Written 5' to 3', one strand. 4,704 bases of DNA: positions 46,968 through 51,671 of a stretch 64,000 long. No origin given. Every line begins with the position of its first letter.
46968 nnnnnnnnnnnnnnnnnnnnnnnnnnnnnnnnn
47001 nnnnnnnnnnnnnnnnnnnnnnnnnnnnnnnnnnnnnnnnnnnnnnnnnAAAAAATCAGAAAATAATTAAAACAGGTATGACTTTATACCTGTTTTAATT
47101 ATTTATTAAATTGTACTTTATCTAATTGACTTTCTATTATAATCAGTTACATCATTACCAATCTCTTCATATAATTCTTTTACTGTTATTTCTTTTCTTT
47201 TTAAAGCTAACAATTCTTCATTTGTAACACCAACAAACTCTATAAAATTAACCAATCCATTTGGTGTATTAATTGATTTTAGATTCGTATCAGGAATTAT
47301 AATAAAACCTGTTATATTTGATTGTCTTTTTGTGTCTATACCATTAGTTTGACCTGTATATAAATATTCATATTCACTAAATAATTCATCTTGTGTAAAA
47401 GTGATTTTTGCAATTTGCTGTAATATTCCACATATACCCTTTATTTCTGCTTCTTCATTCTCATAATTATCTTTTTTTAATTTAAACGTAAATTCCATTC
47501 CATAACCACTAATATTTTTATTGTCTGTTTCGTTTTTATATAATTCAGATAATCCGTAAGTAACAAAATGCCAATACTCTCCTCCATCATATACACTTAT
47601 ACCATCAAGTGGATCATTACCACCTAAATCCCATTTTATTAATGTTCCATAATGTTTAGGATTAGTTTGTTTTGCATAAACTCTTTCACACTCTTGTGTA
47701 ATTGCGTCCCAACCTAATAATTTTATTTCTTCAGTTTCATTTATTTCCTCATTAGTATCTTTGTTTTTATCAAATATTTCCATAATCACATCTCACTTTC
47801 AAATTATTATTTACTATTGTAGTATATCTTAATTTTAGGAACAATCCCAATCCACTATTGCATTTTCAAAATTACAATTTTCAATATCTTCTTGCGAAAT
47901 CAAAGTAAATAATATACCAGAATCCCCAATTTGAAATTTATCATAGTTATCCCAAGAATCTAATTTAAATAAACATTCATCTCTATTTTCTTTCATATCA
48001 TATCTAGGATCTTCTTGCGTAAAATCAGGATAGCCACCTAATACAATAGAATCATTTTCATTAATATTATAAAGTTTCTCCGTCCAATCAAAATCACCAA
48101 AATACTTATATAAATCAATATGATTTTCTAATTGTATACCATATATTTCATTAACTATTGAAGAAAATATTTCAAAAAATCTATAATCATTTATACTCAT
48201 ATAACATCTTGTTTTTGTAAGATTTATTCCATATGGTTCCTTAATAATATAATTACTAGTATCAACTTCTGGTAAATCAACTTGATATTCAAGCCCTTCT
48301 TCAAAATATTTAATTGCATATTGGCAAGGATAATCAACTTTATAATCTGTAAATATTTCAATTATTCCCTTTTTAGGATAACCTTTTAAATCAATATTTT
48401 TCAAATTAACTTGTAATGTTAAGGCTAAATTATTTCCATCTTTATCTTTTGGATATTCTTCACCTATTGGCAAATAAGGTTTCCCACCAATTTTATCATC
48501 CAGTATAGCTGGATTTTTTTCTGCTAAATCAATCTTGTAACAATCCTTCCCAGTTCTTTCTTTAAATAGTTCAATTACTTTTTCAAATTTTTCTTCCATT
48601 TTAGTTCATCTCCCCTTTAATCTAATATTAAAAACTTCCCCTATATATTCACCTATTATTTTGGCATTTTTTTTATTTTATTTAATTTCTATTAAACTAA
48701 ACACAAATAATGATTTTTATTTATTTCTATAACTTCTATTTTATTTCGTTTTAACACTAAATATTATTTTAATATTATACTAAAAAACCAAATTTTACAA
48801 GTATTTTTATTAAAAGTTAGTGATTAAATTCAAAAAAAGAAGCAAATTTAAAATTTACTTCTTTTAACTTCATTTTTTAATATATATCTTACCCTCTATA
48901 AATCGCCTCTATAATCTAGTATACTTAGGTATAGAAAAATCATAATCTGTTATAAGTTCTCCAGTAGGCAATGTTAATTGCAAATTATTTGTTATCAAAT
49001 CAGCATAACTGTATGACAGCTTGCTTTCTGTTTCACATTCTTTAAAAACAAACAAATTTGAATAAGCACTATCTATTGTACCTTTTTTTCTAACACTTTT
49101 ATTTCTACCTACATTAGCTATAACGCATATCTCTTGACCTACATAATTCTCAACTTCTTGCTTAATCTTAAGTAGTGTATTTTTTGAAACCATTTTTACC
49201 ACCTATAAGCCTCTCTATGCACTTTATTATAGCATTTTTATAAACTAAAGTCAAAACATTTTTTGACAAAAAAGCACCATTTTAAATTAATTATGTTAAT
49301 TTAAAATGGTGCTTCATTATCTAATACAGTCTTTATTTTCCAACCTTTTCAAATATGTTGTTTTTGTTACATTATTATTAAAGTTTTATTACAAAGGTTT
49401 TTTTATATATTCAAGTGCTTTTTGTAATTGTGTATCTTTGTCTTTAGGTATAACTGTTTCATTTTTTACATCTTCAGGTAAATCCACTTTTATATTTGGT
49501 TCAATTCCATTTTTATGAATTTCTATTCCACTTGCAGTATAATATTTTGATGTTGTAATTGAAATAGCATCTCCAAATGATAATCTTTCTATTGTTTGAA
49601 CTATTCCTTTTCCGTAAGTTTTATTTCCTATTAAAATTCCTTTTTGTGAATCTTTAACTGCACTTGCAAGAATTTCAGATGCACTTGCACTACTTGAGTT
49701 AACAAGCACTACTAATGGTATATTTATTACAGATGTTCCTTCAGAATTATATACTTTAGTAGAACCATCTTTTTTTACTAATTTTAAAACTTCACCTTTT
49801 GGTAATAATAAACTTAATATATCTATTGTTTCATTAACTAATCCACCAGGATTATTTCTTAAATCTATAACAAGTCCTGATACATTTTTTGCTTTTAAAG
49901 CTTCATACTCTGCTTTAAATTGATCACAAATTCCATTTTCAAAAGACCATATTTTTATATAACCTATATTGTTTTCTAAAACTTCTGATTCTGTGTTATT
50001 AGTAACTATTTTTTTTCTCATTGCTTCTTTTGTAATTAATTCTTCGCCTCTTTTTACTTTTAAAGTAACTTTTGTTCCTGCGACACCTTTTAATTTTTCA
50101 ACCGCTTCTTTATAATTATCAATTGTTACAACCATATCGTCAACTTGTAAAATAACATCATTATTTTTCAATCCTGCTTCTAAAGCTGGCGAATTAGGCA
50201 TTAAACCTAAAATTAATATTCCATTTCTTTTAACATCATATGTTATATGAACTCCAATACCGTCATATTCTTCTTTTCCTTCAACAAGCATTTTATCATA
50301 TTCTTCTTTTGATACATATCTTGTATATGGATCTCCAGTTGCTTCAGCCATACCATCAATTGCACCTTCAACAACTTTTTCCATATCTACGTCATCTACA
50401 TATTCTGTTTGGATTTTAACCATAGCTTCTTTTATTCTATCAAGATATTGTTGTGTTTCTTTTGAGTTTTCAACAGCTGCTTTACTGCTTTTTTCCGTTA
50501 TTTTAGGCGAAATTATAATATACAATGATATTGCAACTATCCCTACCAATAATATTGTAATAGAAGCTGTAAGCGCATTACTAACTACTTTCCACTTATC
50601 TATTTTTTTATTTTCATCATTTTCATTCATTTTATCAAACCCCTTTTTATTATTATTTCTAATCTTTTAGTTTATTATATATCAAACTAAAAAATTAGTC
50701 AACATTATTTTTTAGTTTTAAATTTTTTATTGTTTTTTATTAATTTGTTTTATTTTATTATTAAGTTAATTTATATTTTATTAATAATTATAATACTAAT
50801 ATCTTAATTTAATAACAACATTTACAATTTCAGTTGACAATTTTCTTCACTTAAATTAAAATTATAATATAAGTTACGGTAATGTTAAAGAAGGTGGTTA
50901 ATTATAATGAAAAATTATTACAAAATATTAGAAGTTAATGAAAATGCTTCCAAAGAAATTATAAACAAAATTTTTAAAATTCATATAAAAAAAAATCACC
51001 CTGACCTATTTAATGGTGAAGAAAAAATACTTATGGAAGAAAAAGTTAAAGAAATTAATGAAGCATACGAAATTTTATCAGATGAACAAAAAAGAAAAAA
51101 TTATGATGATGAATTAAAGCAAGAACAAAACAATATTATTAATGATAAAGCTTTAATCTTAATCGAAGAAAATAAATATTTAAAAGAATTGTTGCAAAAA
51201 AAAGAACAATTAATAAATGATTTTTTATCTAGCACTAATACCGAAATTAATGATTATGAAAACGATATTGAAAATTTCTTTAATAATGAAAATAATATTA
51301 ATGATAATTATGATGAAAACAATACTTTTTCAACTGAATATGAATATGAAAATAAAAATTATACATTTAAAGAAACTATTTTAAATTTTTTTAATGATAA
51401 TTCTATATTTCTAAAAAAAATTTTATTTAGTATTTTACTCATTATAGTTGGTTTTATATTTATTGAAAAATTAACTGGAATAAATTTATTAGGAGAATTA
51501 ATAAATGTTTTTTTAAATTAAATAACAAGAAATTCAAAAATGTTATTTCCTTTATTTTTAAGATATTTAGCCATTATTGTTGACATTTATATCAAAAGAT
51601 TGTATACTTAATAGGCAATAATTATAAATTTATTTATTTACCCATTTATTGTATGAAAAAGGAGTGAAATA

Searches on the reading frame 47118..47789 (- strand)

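Call 11: search_protein_families(library=pfam, proteins=[window:47118-47789:-], max_evalue=0.01)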
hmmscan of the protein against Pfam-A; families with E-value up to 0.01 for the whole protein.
window:47118-47789:- (223 aa): 1 family
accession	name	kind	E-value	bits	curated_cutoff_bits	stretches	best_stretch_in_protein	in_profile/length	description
PF05076.18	SUFU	-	5.4e-28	98.5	25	1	57-220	1-172/172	Suppressor of fused protein (SUFU)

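Call 86: search_protein_families(library=phrogs, proteins=[window:47118-47789:-], max_evalue=0.01)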
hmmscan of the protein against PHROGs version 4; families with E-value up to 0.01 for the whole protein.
window:47118-47789:- (223 aa): 0 families

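Call 87: search_protein_families(library=padloc, proteins=[window:47118-47789:-], max_evalue=0.01)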
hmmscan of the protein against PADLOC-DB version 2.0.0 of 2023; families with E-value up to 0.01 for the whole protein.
window:47118-47789:- (223 aa): 0 families

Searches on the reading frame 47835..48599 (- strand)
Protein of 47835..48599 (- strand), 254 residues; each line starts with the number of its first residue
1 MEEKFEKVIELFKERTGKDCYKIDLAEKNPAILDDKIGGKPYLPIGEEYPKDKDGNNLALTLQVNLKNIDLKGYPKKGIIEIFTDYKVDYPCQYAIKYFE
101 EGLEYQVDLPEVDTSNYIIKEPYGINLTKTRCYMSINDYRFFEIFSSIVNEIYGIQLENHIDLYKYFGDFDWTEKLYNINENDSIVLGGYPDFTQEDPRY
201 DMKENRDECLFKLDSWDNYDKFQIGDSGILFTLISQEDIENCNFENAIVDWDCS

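Call 11: search_protein_families(library=pfam, proteins=[window:47835-48599:-], max_evalue=0.01)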
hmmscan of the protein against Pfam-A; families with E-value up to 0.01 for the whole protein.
window:47835-48599:- (254 aa): 1 family
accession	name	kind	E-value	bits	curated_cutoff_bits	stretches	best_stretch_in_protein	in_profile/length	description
PF09234.15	DUF1963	-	1.7e-37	130.3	23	1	36-253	2-216/216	Domain of unknown function (DUF1963)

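Call 86: search_protein_families(library=phrogs, proteins=[window:47835-48599:-], max_evalue=0.01)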
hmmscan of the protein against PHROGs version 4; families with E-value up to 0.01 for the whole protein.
window:47835-48599:- (254 aa): 0 families

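Call 87: search_protein_families(library=padloc, proteins=[window:47835-48599:-], max_evalue=0.01)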
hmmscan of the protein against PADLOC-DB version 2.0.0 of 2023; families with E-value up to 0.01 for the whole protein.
window:47835-48599:- (254 aa): 0 families

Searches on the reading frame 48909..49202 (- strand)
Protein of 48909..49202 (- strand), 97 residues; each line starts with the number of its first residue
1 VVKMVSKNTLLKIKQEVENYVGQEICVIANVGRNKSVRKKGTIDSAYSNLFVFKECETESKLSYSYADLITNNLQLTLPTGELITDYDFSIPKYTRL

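Call 23: search_protein_families(library=pfam, proteins=[window:48909-49202:-], max_evalue=0.001)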
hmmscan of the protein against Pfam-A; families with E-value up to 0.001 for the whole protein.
window:48909-49202:- (97 aa): 1 family
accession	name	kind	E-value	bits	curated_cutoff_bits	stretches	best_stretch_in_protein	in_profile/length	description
PF06257.17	VEG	-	1.7e-19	70.1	25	1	8-76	1-72/73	Biofilm formation stimulator VEG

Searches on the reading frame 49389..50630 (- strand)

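Call 23: search_protein_families(library=pfam, proteins=[window:49389-50630:-], max_evalue=0.001)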
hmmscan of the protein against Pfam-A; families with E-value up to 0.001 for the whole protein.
window:49389-50630:- (413 aa): 5 families
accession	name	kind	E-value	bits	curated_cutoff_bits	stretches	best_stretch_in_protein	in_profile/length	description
PF03572.23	Peptidase_S41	-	7.5e-50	169.2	24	1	221-382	1-165/165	Peptidase family S41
PF22694.1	CtpB_N-like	-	2.8e-13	50.5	27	1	47-109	22-84/85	Activating protease CtpB N-terminal domain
PF17820.7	PDZ_6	-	7.7e-11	42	27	1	142-194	4-54/54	PDZ domain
PF00595.29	PDZ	-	1.9e-08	35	23.2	1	118-192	6-80/81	PDZ domain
PF13180.12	PDZ_2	-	4.6e-08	33.7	27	1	132-200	8-75/80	PDZ domain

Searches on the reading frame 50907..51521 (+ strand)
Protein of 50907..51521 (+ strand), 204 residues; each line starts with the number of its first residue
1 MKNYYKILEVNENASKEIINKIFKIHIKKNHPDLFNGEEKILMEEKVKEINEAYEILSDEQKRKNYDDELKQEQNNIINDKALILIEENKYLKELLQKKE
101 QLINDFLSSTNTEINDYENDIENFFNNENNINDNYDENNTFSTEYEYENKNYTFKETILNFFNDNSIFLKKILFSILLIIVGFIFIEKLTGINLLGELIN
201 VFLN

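Call 23: search_protein_families(library=pfam, proteins=[window:50907-51521:+], max_evalue=0.001)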
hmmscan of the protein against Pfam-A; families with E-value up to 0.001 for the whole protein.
window:50907-51521:+ (204 aa): 1 family
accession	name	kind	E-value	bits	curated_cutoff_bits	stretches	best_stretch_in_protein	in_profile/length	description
PF00226.36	DnaJ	-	3.5e-18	65.9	27.8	1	3-67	1-63/63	DnaJ domain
